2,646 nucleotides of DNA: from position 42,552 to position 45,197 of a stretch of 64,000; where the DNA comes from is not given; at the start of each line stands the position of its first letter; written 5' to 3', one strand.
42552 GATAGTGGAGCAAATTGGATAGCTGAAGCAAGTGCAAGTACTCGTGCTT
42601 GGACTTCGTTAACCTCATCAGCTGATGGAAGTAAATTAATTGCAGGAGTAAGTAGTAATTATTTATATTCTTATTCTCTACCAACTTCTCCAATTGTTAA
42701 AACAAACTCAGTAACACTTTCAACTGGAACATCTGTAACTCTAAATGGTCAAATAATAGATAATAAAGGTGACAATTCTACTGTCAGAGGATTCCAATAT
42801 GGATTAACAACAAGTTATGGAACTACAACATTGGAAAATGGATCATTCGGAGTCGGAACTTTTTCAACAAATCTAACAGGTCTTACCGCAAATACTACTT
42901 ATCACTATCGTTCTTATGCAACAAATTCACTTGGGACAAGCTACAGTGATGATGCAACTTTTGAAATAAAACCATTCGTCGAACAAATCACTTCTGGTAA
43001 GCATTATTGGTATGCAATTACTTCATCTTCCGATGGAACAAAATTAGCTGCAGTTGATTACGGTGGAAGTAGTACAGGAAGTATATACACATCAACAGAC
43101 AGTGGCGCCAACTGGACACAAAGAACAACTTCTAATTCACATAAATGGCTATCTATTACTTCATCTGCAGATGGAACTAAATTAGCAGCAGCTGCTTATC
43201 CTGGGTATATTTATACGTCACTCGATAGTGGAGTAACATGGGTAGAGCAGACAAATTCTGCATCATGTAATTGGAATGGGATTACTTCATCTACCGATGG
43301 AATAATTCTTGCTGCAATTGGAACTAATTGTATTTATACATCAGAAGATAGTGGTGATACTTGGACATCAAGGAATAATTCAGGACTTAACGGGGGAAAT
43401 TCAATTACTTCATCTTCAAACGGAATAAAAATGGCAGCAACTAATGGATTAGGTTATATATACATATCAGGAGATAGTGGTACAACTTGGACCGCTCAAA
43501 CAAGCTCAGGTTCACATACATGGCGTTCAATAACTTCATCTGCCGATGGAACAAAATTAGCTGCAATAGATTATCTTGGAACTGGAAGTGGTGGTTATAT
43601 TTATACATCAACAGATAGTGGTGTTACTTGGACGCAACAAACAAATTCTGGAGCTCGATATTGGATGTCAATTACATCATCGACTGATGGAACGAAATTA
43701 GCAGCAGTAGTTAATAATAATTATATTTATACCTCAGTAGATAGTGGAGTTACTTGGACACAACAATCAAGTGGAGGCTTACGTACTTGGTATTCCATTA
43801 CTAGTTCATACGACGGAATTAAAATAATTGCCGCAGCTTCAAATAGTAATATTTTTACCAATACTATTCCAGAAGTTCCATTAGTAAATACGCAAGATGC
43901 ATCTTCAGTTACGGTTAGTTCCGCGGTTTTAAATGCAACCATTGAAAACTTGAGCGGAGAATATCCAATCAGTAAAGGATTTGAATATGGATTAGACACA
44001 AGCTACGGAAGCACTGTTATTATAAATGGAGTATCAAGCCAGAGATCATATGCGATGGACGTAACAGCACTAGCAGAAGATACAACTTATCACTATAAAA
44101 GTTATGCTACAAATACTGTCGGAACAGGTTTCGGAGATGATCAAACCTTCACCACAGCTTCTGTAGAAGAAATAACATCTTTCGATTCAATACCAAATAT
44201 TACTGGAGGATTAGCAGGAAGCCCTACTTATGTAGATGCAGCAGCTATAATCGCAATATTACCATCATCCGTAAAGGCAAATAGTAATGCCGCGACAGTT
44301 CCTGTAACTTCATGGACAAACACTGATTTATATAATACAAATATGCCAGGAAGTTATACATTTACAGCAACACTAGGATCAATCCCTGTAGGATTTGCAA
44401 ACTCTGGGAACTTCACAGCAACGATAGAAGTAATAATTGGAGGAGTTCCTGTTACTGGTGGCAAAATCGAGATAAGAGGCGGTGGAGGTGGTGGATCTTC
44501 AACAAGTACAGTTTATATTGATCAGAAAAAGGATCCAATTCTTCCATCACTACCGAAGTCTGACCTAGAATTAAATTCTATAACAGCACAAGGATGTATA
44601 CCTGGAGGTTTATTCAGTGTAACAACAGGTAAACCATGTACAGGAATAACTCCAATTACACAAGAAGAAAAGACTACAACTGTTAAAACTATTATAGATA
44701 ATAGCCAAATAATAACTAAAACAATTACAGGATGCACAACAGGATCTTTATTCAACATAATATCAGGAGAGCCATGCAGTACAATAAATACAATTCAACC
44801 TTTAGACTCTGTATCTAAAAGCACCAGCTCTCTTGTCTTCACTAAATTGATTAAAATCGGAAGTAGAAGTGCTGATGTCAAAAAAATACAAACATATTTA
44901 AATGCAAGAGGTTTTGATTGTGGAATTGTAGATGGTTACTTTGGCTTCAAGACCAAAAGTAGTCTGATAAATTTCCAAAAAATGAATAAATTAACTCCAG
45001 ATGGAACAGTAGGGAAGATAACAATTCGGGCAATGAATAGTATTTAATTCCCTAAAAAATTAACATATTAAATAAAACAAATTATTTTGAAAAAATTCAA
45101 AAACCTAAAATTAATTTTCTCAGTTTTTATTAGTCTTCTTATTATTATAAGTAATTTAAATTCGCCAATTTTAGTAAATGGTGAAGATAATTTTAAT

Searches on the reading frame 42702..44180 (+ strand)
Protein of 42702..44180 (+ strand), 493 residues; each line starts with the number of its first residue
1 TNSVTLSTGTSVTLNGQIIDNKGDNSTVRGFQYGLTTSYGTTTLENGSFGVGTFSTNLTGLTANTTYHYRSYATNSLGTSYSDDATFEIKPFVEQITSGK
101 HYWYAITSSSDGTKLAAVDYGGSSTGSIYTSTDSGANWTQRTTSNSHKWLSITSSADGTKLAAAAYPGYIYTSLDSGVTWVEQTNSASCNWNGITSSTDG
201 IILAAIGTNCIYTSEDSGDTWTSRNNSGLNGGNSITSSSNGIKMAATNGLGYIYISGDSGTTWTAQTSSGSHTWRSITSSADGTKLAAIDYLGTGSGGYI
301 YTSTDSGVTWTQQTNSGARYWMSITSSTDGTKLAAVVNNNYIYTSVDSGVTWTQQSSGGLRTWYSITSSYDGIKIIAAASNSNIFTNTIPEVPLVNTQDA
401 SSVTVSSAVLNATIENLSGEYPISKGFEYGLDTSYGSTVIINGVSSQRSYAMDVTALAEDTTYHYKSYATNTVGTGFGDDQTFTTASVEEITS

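Call 20: find_related_loci(query=window:42702-44180:+, collection=genome_contigs, flank=10000)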
Query window:42702-44180:+ (493 aa) in genome_contigs; peptide patterns used: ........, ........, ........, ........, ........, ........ (x = any residue, [..] = any of these).
71 stretches matched a pattern; 6 encode a relative of the query (tblastn E <= 1e-3); 6 distinct loci.
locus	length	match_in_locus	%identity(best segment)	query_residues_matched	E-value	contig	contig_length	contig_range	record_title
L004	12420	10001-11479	86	1-493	0e+0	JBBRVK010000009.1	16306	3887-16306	MAG: Candidatus Paceibacteria bacterium isolate La3_metabat2.146 La3_metabat2.146_K_2855391_L_16306_cov_17.8015, whole g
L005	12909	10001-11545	46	8-491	4e-87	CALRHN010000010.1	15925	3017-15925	MAG: Candidatus Nomurabacteria bacterium isolate Ike-100m-35 genome assembly, contig: Ike-100-c1301, whole genome shotgu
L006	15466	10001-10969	59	92-388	1e-84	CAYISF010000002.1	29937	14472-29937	MAG TPA_asm: uncultured Candidatus Saccharibacteria bacterium isolate ERP119705_co3_578 genome assembly, contig: NODE_16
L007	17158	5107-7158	35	8-487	2e-58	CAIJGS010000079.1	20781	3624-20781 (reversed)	MAG: uncultured Verrucomicrobia subdivision 3 bacterium isolate Umea2p1_bin-1422 genome assembly, contig: bin-1422:079/3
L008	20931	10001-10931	37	95-388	3e-31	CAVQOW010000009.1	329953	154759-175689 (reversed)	MAG: uncultured Verrucomicrobiae bacterium isolate MFD01476.bin.2.132 genome assembly, contig: contig_43827, whole genom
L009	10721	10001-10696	29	118-360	5e-10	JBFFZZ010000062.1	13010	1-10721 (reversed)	MAG: Candidatus Polarisedimenticolaceae bacterium isolate Mix_sand01.2020.11.G.44 k141_2482022_length_13010_cov_10.0000,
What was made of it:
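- The nearest genome is a Candidatus Paceibacteria MAG (call 20). The window is probably from a metagenome-assembled genome (nearest relatives are MAGs, call 20).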

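Call 21: find_related_loci(query=window:42702-44180:+, collection=metagenome_contigs, flank=10000)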
Query window:42702-44180:+ (493 aa) in metagenome_contigs; peptide patterns used: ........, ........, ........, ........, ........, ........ (x = any residue, [..] = any of these).
122 stretches matched a pattern; 15 encode a relative of the query (tblastn E <= 1e-3); 15 distinct loci.
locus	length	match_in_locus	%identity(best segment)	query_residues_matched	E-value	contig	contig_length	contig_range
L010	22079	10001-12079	52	14-483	1e-97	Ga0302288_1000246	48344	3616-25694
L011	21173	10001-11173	46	92-457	5e-83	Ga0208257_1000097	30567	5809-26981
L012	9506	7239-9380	56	95-388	3e-83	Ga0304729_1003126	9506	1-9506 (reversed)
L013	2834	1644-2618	47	92-388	6e-61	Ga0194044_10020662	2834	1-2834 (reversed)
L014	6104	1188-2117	46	78-388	1e-56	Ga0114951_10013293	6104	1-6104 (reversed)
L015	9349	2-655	51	92-388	7e-49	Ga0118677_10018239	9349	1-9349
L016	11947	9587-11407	39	95-388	1e-43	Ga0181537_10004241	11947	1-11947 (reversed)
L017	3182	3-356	62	92-386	3e-35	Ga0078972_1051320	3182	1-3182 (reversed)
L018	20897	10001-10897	37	91-377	3e-29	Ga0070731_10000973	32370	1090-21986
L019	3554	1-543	43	92-423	2e-27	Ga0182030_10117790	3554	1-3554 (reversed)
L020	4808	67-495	40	114-372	9e-18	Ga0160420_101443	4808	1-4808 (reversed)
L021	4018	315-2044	32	108-373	5e-14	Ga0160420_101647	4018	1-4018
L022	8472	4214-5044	32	128-432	8e-14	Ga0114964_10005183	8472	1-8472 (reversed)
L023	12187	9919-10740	27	102-357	5e-10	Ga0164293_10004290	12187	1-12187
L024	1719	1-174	59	126-397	1e-9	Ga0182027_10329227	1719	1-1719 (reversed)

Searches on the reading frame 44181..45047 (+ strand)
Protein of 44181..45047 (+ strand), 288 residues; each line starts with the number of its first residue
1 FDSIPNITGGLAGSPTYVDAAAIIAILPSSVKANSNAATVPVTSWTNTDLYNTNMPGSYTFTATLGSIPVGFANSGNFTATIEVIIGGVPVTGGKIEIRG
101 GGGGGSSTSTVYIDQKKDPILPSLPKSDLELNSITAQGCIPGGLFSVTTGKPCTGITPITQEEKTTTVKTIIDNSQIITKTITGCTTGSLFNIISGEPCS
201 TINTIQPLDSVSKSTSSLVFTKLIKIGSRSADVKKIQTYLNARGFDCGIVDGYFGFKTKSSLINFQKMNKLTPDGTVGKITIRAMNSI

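Call 10: search_protein_families(library=pfam, proteins=[window:44181-45047:+], max_evalue=10)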
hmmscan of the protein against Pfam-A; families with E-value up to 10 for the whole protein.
window:44181-45047:+ (288 aa): 3 families
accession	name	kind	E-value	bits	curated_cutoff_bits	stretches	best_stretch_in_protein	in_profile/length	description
PF01471.23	PG_binding_1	-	8.6e-15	55.1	23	1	230-285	2-57/57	Putative peptidoglycan binding domain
PF07532.17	Big_4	-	1.2e-05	25.1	22.1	1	26-65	15-56/59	Bacterial Ig-like domain (group 4)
PF19847.4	DUF6322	-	0.061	14.3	30.6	1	140-179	60-99/100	Family of unknown function (DUF6322)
